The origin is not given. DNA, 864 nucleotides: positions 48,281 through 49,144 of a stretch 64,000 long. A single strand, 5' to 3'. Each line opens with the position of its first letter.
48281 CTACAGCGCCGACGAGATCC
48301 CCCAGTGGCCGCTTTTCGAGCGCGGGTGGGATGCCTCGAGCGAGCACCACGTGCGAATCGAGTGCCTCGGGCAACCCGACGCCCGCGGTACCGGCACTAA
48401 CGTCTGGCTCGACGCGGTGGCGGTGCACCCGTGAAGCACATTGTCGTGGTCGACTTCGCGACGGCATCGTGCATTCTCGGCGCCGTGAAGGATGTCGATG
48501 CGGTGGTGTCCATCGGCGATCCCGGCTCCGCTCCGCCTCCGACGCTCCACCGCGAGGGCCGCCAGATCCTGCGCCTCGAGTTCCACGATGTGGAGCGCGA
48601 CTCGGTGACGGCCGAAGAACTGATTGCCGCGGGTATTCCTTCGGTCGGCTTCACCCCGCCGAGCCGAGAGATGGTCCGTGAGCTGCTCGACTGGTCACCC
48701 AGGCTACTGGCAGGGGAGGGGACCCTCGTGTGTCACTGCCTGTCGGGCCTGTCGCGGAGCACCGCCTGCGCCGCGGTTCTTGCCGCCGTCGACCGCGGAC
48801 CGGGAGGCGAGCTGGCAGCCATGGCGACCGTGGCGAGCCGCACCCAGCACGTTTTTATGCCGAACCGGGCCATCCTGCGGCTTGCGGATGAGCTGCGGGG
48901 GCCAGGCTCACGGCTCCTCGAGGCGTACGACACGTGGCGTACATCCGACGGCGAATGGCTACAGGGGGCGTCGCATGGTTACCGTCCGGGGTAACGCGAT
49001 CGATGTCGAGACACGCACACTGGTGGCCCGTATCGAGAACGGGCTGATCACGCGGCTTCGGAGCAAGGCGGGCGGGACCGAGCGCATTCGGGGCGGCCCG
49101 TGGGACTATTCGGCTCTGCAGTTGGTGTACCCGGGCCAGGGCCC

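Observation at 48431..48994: PTP/DSP-type phosphatase translationally coupled inside a glycoside-hydrolase operon: candidate glycan phosphatase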

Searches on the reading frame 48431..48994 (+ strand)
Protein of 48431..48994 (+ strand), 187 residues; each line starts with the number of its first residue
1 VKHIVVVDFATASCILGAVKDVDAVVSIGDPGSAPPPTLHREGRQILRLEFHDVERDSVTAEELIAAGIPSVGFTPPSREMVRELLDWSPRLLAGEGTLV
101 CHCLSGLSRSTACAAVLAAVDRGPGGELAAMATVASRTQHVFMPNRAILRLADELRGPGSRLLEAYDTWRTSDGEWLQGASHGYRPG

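Call 3: search_protein_families(library=pfam, proteins=[window:48431-48994:+], max_evalue=0.01)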
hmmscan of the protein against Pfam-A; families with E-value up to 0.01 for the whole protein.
window:48431-48994:+ (187 aa): 1 family
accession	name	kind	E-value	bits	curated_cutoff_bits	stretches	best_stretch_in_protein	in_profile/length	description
PF22785.1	Tc-R-P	-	0.003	18.5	27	1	64-116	47-99/106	Polymorphic toxin system, DSP-PTPase phosphatase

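Call 4: search_protein_families(library=ncbifam, proteins=[window:48431-48994:+], max_evalue=0.01)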
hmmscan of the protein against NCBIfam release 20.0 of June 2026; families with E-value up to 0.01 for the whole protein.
window:48431-48994:+ (187 aa): 0 families

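Call 5: search_solved_structures(query=window:48431-48994:+, max_evalue=10, show_alignments=3)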
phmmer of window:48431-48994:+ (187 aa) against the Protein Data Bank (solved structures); distinct sequences matched with E-value up to 10: 12.
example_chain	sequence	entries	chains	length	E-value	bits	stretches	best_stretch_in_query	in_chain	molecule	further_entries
9e9l_A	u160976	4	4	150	0.0022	21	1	65-118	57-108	ShufPTP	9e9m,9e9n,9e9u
5z5b_A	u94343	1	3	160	0.0032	20.4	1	70-125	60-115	Protein-tyrosine phosphatase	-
5z59_A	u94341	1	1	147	0.0039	20.2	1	70-125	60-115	Protein-tyrosine phosphatase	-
5z5a_A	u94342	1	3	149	0.004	20.1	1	70-125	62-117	Protein-tyrosine phosphatase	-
6lvq_A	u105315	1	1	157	0.73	12.7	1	65-123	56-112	Dual specificity protein phosphatase 22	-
25xa_A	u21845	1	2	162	0.78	12.7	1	39-127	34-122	Dual specificity protein phosphatase family protein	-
1wrm_A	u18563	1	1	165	0.79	12.6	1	65-123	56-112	dual specificity phosphatase 22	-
4yr8_G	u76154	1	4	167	0.89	12.5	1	85-115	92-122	Dual specificity protein phosphatase 16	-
7c8s_A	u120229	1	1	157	0.92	12.4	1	65-122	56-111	Dual specificity protein phosphatase 22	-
6lot_A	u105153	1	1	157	0.92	12.4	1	65-122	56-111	Dual specificity protein phosphatase 22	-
6krw_A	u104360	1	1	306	1.1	12.1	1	76-133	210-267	Protein-tyrosine-phosphatase PTP1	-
6krx_A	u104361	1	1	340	1.3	11.9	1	76-133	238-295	Protein-tyrosine-phosphatase PTP1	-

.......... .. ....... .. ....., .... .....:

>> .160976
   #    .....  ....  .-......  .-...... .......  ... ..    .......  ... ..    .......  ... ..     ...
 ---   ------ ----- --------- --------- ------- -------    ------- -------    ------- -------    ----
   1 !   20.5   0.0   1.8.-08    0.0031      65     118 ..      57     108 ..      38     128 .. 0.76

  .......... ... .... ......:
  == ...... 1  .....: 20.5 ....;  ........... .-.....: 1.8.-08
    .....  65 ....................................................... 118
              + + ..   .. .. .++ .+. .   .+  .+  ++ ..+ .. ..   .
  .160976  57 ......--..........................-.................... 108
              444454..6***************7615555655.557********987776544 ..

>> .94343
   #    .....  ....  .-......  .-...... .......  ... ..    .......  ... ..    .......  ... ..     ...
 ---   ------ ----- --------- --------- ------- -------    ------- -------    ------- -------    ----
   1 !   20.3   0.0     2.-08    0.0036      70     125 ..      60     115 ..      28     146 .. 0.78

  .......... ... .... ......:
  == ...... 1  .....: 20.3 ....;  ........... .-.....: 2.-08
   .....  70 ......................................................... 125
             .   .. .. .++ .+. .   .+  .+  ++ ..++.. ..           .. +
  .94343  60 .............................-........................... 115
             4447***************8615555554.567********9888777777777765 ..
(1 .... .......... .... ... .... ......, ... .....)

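Call 6: find_homologous_proteins(query=window:48431-48994:+, max_evalue=0.001)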
Query window:48431-48994:+ (187 aa): 4 proteins with E <= 0.001 among 3242 candidates.
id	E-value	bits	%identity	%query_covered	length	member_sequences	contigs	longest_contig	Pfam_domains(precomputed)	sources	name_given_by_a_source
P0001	7.8e-120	415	100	100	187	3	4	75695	-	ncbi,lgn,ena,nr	ncbi:MAG TPA: hypothetical protein PLD23_14985 [Armatimonadota bacterium]|nr:hypothetical protein [A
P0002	6.4e-96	337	87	93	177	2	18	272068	-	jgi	-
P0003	2.3e-9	55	36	72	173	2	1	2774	PF00782.26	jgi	jgi:predicted protein tyrosine phosphatase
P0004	1.5e-6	46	31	72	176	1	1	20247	PF00782.26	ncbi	-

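Call 10: find_encoding_contigs(protein=P0002, flank=10000, max_places=4)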
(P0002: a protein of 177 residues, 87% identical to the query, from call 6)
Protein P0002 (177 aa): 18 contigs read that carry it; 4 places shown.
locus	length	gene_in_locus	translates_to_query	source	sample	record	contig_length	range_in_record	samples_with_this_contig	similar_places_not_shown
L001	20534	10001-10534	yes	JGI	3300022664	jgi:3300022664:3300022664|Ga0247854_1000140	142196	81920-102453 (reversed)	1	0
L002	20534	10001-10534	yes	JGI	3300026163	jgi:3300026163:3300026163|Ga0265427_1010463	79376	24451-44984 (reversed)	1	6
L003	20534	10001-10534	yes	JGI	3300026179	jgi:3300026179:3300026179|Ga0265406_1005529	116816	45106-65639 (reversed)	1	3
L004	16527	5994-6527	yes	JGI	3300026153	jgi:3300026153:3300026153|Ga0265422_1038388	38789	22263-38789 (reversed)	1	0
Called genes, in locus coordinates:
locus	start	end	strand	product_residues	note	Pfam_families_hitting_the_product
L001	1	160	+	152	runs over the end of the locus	-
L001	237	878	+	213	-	-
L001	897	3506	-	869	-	-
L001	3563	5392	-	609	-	-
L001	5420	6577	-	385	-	PF01041:DegT_DnrJ_EryC1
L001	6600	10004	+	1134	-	-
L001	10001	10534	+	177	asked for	-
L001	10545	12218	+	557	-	PF19773:DUF6259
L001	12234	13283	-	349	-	PF13088:BNR_2, PF02012:BNR (faint)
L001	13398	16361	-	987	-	PF03648:Glyco_hydro_67N, PF05089:NAGLU, PF12972:NAGLU_C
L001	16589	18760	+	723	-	PF13385:Laminin_G_3, PF00251:Glyco_hydro_32N, PF08244:Glyco_hydro_32C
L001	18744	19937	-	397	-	PF00083:Sugar_tr, PF07690:MFS_1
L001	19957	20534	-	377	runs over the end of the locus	PF07690:MFS_1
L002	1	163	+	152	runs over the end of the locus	-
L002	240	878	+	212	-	-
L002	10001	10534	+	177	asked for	-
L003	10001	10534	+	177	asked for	-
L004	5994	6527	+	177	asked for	-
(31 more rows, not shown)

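Call 11: find_encoding_contigs(protein=P0004, flank=10000, max_places=4)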
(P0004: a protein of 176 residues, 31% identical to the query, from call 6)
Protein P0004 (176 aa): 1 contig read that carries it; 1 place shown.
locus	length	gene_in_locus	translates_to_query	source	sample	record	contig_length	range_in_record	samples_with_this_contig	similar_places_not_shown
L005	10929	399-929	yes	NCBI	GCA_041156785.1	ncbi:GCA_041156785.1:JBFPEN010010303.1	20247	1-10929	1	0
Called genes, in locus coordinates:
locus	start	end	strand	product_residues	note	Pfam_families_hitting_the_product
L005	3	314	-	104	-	?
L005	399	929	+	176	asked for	PF00782:DSPc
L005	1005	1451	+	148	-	PF05638:T6SS_HCP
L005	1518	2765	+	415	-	PF25302:NADase_transloc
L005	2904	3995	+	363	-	-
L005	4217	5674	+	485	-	PF05226:CHASE2, PF00196:GerE, PF08281:Sigma70_r4_2 (weak)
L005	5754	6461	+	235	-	-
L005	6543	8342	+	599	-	-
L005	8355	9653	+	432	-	PF25210:Kelch_FKB95 (weak), PF24681:Kelch_KLHDC2_KLHL20_DRC7 (weak), PF01344:Kelch_1 (faint), PF13415:Beta-prop_FBX42, PF24981:Beta-prop_ATRN-LZTR1, PF13415:Beta-prop_FBX42 (weak), PF24681:Kelch_KLHDC2_KLHL20_DRC7, PF13964:Beta-prop_Calicin, +2 more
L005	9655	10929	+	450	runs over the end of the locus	PF24996:NANM (faint), PF24681:Kelch_KLHDC2_KLHL20_DRC7 (weak), PF13964:Beta-prop_Calicin, PF13415:Beta-prop_FBX42, PF01344:Kelch_1 (weak), PF24681:Kelch_KLHDC2_KLHL20_DRC7, PF25210:Kelch_FKB95 (weak), PF01344:Kelch_1 (weak), +2 more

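Call 12: find_encoding_contigs(protein=P0003, flank=10000, max_places=4)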
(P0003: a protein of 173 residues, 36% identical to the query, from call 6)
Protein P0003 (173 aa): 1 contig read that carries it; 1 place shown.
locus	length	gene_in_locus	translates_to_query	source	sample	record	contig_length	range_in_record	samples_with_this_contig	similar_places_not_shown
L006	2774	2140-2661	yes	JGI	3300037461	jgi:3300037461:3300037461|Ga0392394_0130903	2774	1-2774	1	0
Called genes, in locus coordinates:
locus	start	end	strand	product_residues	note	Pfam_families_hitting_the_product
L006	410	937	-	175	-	-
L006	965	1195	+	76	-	-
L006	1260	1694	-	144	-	-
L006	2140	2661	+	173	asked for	PF00782:DSPc (weak)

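Call 16: search_protein_representatives(alignment_id=A1)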
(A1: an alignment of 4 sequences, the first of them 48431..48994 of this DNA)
Query: 4 sequences, 179 profile positions. Proteins with E-value up to 0.001 (for the whole library): 5901; up to 1e-10: 1906; up to 1e-30: 10. The best 150 are listed.
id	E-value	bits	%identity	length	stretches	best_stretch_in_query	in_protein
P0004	1.1e-75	269.6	-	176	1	1-179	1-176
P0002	1.2e-73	262.9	-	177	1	4-169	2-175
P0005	2.1e-61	223.0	-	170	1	3-169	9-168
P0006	8.8e-48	178.7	-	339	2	23-156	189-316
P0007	3.1e-34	134.5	-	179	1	3-164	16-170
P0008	9.8e-34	132.9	-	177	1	3-161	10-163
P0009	2.1e-33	131.8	-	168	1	3-166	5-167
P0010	1.3e-32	129.2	-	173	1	12-170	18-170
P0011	1.3e-31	126.0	-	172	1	3-164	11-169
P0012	6.2e-31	123.8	-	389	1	3-161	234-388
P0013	1.1e-30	122.9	-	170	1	5-163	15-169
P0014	4.1e-30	121.1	-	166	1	1-164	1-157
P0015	1.0e-29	119.8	-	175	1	3-169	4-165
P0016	1.0e-29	119.8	-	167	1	5-163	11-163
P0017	1.2e-29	119.5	-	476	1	3-163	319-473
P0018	2.6e-29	118.5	-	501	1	3-163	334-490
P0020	2.7e-29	118.4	-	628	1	3-161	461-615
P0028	3.7e-28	114.7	-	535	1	3-162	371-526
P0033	1.5e-27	112.7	-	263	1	4-162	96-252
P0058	4.1e-26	108.1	-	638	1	3-166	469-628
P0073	1.4e-25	106.3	-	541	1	3-163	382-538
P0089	8.9e-25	103.7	-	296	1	4-162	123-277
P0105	2.7e-24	102.1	-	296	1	3-159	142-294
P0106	2.8e-24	102.1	-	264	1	17-161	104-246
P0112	3.3e-24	101.9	-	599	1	3-164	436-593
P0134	2.1e-23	99.2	-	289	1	3-163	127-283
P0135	2.2e-23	99.2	-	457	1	7-163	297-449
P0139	3.2e-23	98.6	-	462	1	6-164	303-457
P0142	4.4e-23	98.2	-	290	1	3-163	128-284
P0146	4.9e-23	98.0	-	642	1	3-162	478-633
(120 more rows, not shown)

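Call 17: search_protein_families(library=pfam, proteins=[P0005, P0006, P0007, P0012, P0017, P0020, P0058, P0112, P0033, P0146], max_evalue=0.01)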
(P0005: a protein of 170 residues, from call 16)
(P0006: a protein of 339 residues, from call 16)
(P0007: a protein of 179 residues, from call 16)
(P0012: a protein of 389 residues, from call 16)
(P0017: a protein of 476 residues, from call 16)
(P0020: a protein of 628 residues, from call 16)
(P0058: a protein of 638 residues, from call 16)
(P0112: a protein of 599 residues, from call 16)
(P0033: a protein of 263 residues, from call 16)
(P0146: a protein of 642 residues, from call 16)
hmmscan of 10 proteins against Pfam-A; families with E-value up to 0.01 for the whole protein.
P0005 (170 aa): 2 families
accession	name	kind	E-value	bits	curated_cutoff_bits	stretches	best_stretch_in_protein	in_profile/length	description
PF00782.25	DSPc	-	5.6e-07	29.9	33.5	1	73-112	55-94/133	Dual specificity phosphatase, catalytic domain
PF00102.32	Y_phosphatase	-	0.0034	17.5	20.9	1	59-123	136-201/234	Protein-tyrosine phosphatase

P0006 (339 aa): 6 families
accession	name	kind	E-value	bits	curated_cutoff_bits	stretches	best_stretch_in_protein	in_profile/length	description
PF00782.25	DSPc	-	2.3e-11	44.1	33.5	2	62-128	54-119/133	Dual specificity phosphatase, catalytic domain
PF14566.11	PTPlike_phytase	-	3.7e-09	37.3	27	1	60-105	110-155/158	Inositol hexakisphosphate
PF22785.1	Tc-R-P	-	1.7e-05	25.7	27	0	62-99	57-95/106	Polymorphic toxin system, DSP-PTPase phosphatase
PF05706.17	CDKN3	-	6e-05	23.2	20.7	0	254-281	133-161/168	Cyclin-dependent kinase inhibitor 3 (CDKN3)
PF00102.32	Y_phosphatase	-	6.4e-05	23.1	20.9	0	64-109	147-195/234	Protein-tyrosine phosphatase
PF13350.11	Y_phosphatase3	-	0.00031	21.2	22.2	0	246-277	120-152/240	Tyrosine phosphatase family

P0007 (179 aa): 2 families
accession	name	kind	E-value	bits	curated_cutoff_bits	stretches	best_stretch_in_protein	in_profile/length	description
PF22785.1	Tc-R-P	-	6.5e-06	27.1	27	1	68-114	49-95/106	Polymorphic toxin system, DSP-PTPase phosphatase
PF00782.25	DSPc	-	1.1e-05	25.7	33.5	1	75-114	50-89/133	Dual specificity phosphatase, catalytic domain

P0012 (389 aa): 10 families
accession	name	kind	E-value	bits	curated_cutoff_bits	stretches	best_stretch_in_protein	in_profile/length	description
PF13646.12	HEAT_2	-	1.5e-33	115.3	27.7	3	76-155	2-83/88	HEAT repeats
PF03130.22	HEAT_PBS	-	1e-26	90.8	20.9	4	151-177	1-27/27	PBS lyase HEAT-like repeat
PF02985.28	HEAT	-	6.5e-17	60.5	23.5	1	170-193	4-27/31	HEAT repeat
PF13513.12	HEAT_EZ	-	1.8e-13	51.1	27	0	164-193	26-55/55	HEAT-like repeat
PF00782.25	DSPc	-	7.1e-11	42.5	33.5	1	283-370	38-127/133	Dual specificity phosphatase, catalytic domain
PF00102.32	Y_phosphatase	-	0.00014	22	20.9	1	302-361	151-212/234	Protein-tyrosine phosphatase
PF25767.1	ARM_TBCD_2nd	-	0.00036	20.5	29.7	0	106-131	79-104/245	Tubulin-specific chaperone D-like, ARM repeats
PF00514.29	Arm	-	0.00037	20.9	20.6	0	167-193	13-39/41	Armadillo/beta-catenin-like repeat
PF14668.11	RICTOR_V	-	0.00047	20.8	27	0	145-174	38-67/71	Rapamycin-insensitive companion of mTOR, domain 5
PF12717.13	Cnd1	-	0.0015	19.1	26.4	0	144-191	30-83/162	non-SMC mitotic condensation complex subunit 1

P0017 (476 aa): 16 families
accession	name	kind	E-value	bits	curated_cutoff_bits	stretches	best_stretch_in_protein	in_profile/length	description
PF13646.12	HEAT_2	-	9.7e-56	186.5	27.7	6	214-296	4-88/88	HEAT repeats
PF02985.28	HEAT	-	5.6e-30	101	23.5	1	103-128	3-28/31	HEAT repeat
PF03130.22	HEAT_PBS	-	3e-27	92.4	20.9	2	256-282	1-27/27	PBS lyase HEAT-like repeat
PF13513.12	HEAT_EZ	-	2.6e-20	72.9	27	0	31-65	21-55/55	HEAT-like repeat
PF00782.25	DSPc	-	1.8e-10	41.2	33.5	1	367-450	39-120/133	Dual specificity phosphatase, catalytic domain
PF01602.26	Adaptin_N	-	6.7e-10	38.6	37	1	71-236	81-218/524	Adaptin N terminal region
PF00514.29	Arm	-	9.9e-10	38.6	20.6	0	206-235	9-38/41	Armadillo/beta-catenin-like repeat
PF12717.13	Cnd1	-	3.7e-09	37.3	26.4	0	102-214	23-123/162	non-SMC mitotic condensation complex subunit 1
PF10363.15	RTP1_C1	-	1.1e-07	32.4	25.9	0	106-176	5-69/112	Required for nuclear transport of RNA pol II C-terminus 1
PF22785.1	Tc-R-P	-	0.00019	22.3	27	1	380-419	57-96/106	Polymorphic toxin system, DSP-PTPase phosphatase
PF25767.1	ARM_TBCD_2nd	-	0.00046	20.1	29.7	0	102-138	79-115/245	Tubulin-specific chaperone D-like, ARM repeats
PF00102.32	Y_phosphatase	-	0.00065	19.8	20.9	1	386-442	149-207/234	Protein-tyrosine phosphatase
PF24714.1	TOR1L1_N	-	0.00083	19.2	43.3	0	104-174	86-157/281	TORTIFOLIA1 N-terminal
PF25786.1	HEAT_GCN1_C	-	0.0014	19.1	27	0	166-233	15-91/151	GCN1-like, C-terminal HEAT repeats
PF12348.14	CLASP_N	-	0.0029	17.6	27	0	78-166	109-195/227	CLASP N terminal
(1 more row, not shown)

P0020 (628 aa): 13 families
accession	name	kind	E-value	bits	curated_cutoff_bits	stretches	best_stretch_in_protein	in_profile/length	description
PF13646.12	HEAT_2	-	3.1e-78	258.6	27.7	7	200-282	4-88/88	HEAT repeats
PF03130.22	HEAT_PBS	-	6.2e-45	146.9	20.9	5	366-392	1-27/27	PBS lyase HEAT-like repeat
PF02985.28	HEAT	-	2.3e-36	120.8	23.5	2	227-256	1-30/31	HEAT repeat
PF13513.12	HEAT_EZ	-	1.8e-21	76.6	27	1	221-253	19-55/55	HEAT-like repeat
PF00514.29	Arm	-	6.1e-12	45.6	20.6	0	101-127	12-37/41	Armadillo/beta-catenin-like repeat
PF25767.1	ARM_TBCD_2nd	-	1.1e-08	35.2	29.7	0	226-259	77-110/245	Tubulin-specific chaperone D-like, ARM repeats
PF12717.13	Cnd1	-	2.3e-08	34.7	26.4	0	226-288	21-89/162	non-SMC mitotic condensation complex subunit 1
PF00782.25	DSPc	-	3.1e-07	30.7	33.5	1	515-594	43-120/133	Dual specificity phosphatase, catalytic domain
PF25786.1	HEAT_GCN1_C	-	8.5e-07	29.5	27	0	224-253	65-94/151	GCN1-like, C-terminal HEAT repeats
PF01602.26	Adaptin_N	-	1.4e-06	27.6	37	0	202-284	86-178/524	Adaptin N terminal region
PF12755.13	Vac14_Fab1_bd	-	0.00019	22.4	22.1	0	224-280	25-80/97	Vacuolar 14 Fab1-binding region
PF25757.1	TPR_DNAAF5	-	0.0023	17.6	27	0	226-258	246-278/288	Dynein axonemal assembly factor 5-like, TPR repeats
PF10363.15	RTP1_C1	-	0.005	17.4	25.9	0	262-289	45-72/112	Required for nuclear transport of RNA pol II C-terminus 1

P0058 (638 aa): 15 families
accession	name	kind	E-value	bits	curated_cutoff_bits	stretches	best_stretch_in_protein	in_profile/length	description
PF13646.12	HEAT_2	-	2.9e-94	310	27.7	7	227-313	1-88/88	HEAT repeats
PF03130.22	HEAT_PBS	-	1.1e-43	143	20.9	6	241-267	1-27/27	PBS lyase HEAT-like repeat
PF02985.28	HEAT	-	1e-39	131.2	23.5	2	226-253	1-28/31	HEAT repeat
PF13513.12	HEAT_EZ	-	2.9e-30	104.6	27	0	222-251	25-54/55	HEAT-like repeat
PF00514.29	Arm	-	4.8e-17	61.8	20.6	0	102-128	13-39/41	Armadillo/beta-catenin-like repeat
PF12717.13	Cnd1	-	1.1e-09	39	26.4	0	179-256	2-89/162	non-SMC mitotic condensation complex subunit 1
PF01602.26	Adaptin_N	-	4.1e-09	36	37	0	167-264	83-191/524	Adaptin N terminal region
PF25757.1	TPR_DNAAF5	-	6.4e-08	32.5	27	0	100-128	167-195/288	Dynein axonemal assembly factor 5-like, TPR repeats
PF25786.1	HEAT_GCN1_C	-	2.1e-07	31.5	27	0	212-319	14-98/151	GCN1-like, C-terminal HEAT repeats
PF25767.1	ARM_TBCD_2nd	-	3.8e-07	30.2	29.7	0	195-222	78-105/245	Tubulin-specific chaperone D-like, ARM repeats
PF00782.25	DSPc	-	0.00015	22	33.5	1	517-603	37-122/133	Dual specificity phosphatase, catalytic domain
PF21581.3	SCD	-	0.00035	21.3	27.5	0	395-421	37-63/75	Stromalin conservative domain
PF20168.4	PDS5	-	0.0018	16.6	27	0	293-416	247-388/1053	Sister chromatid cohesion protein PDS5 protein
PF01347.28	Vitellogenin_N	-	0.0038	16.3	24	0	106-214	467-583/590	Lipoprotein amino terminal region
PF11698.14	V-ATPase_H_C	-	0.0094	16.5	27.2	0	106-128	90-112/117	V-ATPase subunit H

P0112 (599 aa): 10 families
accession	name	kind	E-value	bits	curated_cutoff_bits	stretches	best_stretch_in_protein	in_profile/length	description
PF13646.12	HEAT_2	-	1.8e-57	192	27.7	5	231-314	3-88/88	HEAT repeats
PF03130.22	HEAT_PBS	-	2.3e-37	123.6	20.9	3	182-206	2-26/27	PBS lyase HEAT-like repeat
PF02985.28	HEAT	-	1.6e-27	93.4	23.5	1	321-347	1-27/31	HEAT repeat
PF13513.12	HEAT_EZ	-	1e-14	55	27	0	121-161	16-55/55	HEAT-like repeat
PF00782.25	DSPc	-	7.4e-08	32.7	33.5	1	487-569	40-120/133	Dual specificity phosphatase, catalytic domain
PF12717.13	Cnd1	-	1.6e-07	31.9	26.4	0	319-379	20-86/162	non-SMC mitotic condensation complex subunit 1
PF00514.29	Arm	-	2.7e-07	30.8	20.6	0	129-161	6-39/41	Armadillo/beta-catenin-like repeat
PF01602.26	Adaptin_N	-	1e-05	24.8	37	0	169-268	83-193/524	Adaptin N terminal region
PF10363.15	RTP1_C1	-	0.0017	18.8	25.9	0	329-392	8-81/112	Required for nuclear transport of RNA pol II C-terminus 1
PF16416.11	GUN4_N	-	0.0032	17.8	24.3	0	290-352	9-74/83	ARM-like repeat domain, GUN4-N terminal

P0033 (263 aa): 4 families
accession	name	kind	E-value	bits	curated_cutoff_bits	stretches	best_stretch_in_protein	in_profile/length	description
PF00782.25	DSPc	-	1.6e-05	25.2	33.5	1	163-206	57-99/133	Dual specificity phosphatase, catalytic domain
PF22785.1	Tc-R-P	-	0.0008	20.3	27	1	112-198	18-95/106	Polymorphic toxin system, DSP-PTPase phosphatase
PF14566.11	PTPlike_phytase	-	0.0026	18.3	27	1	158-203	113-154/158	Inositol hexakisphosphate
PF00102.32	Y_phosphatase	-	0.0084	16.2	20.9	0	164-206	150-193/234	Protein-tyrosine phosphatase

P0146 (642 aa): 13 families
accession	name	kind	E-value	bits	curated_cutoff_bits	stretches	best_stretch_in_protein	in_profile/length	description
PF13646.12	HEAT_2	-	1.8e-60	201.6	27.7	5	136-215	5-85/88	HEAT repeats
PF03130.22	HEAT_PBS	-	2.1e-32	108.3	20.9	5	256-282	1-27/27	PBS lyase HEAT-like repeat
PF02985.28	HEAT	-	6.8e-31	103.8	23.5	0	244-267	4-27/31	HEAT repeat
PF13513.12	HEAT_EZ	-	1.1e-21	77.2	27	1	239-267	27-55/55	HEAT-like repeat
PF12717.13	Cnd1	-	1.3e-10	42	26.4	0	240-301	21-88/162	non-SMC mitotic condensation complex subunit 1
PF01602.26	Adaptin_N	-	1.5e-09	37.5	37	0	340-425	86-183/524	Adaptin N terminal region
PF00514.29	Arm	-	1.3e-08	35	20.6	0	272-300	13-41/41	Armadillo/beta-catenin-like repeat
PF00782.25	DSPc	-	1.2e-07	32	33.5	1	530-613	41-123/133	Dual specificity phosphatase, catalytic domain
PF25767.1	ARM_TBCD_2nd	-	1.8e-06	28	29.7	0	365-430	78-142/245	Tubulin-specific chaperone D-like, ARM repeats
PF10363.15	RTP1_C1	-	1.4e-05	25.6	25.9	0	96-141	36-81/112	Required for nuclear transport of RNA pol II C-terminus 1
PF24492.1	HEAT_ECM29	-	0.00031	21.4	27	0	73-142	80-154/160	Proteasome adapter and scaffold protein ECM29, HEAT-repeat domain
PF21581.3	SCD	-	0.0027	18.4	27.5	0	246-272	36-62/75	Stromalin conservative domain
PF00102.32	Y_phosphatase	-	0.0095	16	20.9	0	550-602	152-209/234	Protein-tyrosine phosphatase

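Call 18: search_protein_families(library=ncbifam, proteins=[P0005, P0007, P0008, P0009, P0010, P0011, P0013, P0014, P0015, P0016], max_evalue=0.01)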
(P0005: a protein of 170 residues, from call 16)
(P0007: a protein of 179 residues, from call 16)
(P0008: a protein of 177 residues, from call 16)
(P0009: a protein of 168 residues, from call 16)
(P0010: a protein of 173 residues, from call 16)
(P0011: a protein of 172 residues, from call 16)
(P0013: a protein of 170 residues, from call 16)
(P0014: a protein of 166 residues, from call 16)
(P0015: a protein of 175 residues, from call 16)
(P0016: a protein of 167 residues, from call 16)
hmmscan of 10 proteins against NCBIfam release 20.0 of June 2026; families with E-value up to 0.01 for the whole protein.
P0005 (170 aa): 0 families

P0007 (179 aa): 0 families

P0008 (177 aa): 1 family
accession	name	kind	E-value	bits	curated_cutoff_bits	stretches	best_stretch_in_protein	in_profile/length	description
NF009025.0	PRK12361.1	equivalog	0.0054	15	505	1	71-147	151-227/546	hypothetical protein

P0009 (168 aa): 0 families

P0010 (173 aa): 1 family
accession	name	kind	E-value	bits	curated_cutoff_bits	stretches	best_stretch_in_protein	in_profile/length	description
NF009025.0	PRK12361.1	equivalog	0.0013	17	505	1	70-150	152-228/546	hypothetical protein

P0011 (172 aa): 0 families

P0013 (170 aa): 1 family
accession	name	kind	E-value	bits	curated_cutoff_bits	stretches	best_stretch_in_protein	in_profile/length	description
NF009025.0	PRK12361.1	equivalog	0.0007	17.9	505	1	77-148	153-224/546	hypothetical protein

P0014 (166 aa): 0 families

P0015 (175 aa): 0 families

P0016 (167 aa): 0 families
